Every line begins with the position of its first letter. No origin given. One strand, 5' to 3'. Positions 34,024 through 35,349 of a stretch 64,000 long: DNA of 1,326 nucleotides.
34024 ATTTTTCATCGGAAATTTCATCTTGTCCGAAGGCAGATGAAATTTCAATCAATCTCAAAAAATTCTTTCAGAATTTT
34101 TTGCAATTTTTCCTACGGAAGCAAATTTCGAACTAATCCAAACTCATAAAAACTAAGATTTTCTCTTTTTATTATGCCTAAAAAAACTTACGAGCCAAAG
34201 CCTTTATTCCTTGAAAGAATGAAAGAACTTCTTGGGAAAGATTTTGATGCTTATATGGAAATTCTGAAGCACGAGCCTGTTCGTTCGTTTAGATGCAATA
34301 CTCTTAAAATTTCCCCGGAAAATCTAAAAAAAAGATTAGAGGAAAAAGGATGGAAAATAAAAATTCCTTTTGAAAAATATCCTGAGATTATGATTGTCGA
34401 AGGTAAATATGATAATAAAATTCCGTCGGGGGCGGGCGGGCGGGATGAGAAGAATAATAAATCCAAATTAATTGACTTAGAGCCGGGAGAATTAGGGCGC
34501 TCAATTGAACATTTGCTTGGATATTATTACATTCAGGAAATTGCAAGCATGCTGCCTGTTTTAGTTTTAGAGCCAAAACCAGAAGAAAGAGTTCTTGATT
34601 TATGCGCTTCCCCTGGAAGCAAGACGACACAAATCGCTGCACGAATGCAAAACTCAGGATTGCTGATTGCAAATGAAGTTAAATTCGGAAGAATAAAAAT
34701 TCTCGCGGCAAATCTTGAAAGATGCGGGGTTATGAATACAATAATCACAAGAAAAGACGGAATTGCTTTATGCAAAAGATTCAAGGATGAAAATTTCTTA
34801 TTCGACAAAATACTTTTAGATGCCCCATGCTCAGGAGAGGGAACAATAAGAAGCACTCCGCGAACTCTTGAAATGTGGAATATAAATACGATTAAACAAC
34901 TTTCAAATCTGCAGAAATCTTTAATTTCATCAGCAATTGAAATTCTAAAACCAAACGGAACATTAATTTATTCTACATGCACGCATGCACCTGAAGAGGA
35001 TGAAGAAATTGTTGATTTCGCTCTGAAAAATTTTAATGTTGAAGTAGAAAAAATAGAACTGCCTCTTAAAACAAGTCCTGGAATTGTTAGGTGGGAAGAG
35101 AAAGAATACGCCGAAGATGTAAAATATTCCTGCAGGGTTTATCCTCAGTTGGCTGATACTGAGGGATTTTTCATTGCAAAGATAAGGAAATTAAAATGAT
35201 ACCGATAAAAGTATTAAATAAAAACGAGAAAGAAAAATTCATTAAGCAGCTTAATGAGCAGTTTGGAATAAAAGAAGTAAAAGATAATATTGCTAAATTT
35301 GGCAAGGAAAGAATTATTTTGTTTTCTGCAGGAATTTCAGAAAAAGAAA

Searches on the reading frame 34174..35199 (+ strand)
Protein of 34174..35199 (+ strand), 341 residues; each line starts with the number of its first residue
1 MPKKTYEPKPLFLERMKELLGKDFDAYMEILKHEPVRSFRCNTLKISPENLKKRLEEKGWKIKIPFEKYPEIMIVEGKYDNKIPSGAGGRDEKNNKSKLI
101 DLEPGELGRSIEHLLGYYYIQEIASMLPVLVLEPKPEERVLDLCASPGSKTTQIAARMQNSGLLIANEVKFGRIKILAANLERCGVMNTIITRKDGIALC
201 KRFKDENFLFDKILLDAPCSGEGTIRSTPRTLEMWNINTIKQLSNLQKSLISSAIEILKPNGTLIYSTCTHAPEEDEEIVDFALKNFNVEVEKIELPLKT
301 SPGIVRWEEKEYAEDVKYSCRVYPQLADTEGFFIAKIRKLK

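Call 32: find_encoding_contigs(protein=window:34174-35199:+, flank=10000, max_places=10)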
Protein window:34174-35199:+ (341 aa): 8 contigs read that carry it; 3 places shown.
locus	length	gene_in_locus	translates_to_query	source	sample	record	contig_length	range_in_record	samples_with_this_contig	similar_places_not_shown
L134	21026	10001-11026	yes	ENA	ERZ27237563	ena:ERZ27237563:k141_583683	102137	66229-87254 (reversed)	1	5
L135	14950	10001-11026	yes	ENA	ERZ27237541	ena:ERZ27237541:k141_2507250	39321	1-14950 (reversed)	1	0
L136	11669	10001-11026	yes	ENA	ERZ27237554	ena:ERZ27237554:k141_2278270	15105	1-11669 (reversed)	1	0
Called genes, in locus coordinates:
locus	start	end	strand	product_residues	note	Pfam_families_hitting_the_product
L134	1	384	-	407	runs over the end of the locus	PF00438:S-AdoMet_synt_N, PF02772:S-AdoMet_synt_M, PF02773:S-AdoMet_synt_C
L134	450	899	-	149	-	PF00583:Acetyltransf_1, PF13673:Acetyltransf_10, PF13508:Acetyltransf_7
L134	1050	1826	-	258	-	PF25133:TYW2_N_2, PF02475:TRM5-TYW2_MTfase, PF05175:MTS (faint), PF13847:Methyltransf_31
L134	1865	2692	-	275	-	-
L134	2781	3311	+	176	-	-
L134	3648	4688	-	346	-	PF00752:XPG_N, PF00867:XPG_I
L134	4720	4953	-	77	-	-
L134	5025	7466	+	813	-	PF03104:DNA_pol_B_exo1, PF10108:DNA_pol_B_exo2 (weak), PF13482:RNase_H_2 (weak), PF00136:DNA_pol_B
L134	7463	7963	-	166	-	-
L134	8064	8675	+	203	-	-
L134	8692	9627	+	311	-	-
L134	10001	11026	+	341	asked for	PF17125:Methyltr_RsmF_N, PF01728:FtsJ (weak), PF01189:Methyltr_RsmB-F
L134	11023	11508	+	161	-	PF13636:Methyltranf_PUA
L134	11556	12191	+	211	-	-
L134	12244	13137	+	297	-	PF00557:Peptidase_M24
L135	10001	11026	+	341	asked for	PF17125:Methyltr_RsmF_N, PF01728:FtsJ (weak), PF01189:Methyltr_RsmB-F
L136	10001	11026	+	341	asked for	PF17125:Methyltr_RsmF_N, PF01728:FtsJ (weak), PF01189:Methyltr_RsmB-F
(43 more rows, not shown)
